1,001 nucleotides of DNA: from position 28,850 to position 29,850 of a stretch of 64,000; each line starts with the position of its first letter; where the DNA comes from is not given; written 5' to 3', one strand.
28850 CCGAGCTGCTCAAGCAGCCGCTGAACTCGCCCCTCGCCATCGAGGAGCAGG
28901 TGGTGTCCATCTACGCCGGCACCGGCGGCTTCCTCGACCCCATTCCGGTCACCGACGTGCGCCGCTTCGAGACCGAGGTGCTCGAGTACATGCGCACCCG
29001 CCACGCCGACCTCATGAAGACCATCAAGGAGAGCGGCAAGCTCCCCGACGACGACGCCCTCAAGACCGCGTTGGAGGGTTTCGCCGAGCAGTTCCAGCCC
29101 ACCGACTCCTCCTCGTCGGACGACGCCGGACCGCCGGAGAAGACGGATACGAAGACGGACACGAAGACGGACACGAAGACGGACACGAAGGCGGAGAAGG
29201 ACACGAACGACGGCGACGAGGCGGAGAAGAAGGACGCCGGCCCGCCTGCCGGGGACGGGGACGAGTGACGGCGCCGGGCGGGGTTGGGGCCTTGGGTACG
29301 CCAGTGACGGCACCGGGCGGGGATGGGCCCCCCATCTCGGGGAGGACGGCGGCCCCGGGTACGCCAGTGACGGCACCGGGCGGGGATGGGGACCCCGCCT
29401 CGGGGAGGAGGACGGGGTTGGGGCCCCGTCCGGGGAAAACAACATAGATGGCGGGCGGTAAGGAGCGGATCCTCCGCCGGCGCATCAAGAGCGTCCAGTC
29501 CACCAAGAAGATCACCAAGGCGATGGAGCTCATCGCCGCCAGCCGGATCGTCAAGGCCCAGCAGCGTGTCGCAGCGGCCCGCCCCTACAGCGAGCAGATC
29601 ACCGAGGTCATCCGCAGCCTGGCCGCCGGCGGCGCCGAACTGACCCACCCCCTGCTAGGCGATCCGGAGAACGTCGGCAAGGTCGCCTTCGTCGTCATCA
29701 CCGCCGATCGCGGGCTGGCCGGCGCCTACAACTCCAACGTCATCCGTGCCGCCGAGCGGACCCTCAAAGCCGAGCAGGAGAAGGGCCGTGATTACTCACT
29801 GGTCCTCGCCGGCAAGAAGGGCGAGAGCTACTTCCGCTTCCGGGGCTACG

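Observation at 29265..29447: atpA-atpG spacer is a structured tandem repeat, open in one frame as a doubly coupled 60-codon micro-ORF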

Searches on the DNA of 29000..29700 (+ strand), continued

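Call 74: search_with_rna_model(model_id=R1, source=window, start=29200, end=29460, filters=off, max_evalue=10, show_alignments=4)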
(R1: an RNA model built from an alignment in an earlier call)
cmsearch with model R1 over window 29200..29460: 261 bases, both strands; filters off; matches with E-value up to 10: 11.
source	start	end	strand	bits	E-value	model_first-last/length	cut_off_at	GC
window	29361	29436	+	76.1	8.7e-16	1-75/75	no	0.79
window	29298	29360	+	25.1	9.7e-06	1-75/75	no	0.79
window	29373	29448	-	8.4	0.019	1-75/75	no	0.72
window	29279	29294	+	8.2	0.022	52-67/75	no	0.75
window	29201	29255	+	2.7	0.26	1-75/75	no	0.73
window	29322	29336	-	2.4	0.29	50-69/75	no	0.73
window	29439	29457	+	-0.4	1.1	1-75/75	no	0.58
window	29237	29252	-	-1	1.4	21-36/75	no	0.94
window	29259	29278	+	-1.4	1.7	1-75/75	no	0.8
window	29338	29357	-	-2.6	2.9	52-67/75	no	0.9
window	29272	29302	-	-4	5.4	1-75/75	no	0.81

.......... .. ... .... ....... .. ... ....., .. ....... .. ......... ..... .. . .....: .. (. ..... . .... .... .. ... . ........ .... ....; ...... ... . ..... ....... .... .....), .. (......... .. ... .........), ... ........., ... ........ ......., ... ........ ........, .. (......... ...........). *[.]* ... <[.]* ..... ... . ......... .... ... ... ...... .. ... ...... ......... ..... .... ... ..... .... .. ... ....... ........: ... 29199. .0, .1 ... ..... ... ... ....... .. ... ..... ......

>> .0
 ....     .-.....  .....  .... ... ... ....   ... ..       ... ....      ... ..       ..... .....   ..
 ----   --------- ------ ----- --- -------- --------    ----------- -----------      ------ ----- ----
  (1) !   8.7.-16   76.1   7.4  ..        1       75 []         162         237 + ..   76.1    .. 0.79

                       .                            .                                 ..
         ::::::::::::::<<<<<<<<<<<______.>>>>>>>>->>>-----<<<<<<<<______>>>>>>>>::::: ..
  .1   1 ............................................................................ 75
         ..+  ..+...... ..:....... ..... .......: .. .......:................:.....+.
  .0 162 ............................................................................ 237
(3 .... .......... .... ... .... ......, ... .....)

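Call 79: search_dna_similar(query=window:29361-29447:+, collection=plasmids, mode=distant, max_evalue=0.01, max_rows=20)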
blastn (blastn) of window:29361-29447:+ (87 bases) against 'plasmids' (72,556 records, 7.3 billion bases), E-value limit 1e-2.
No match.
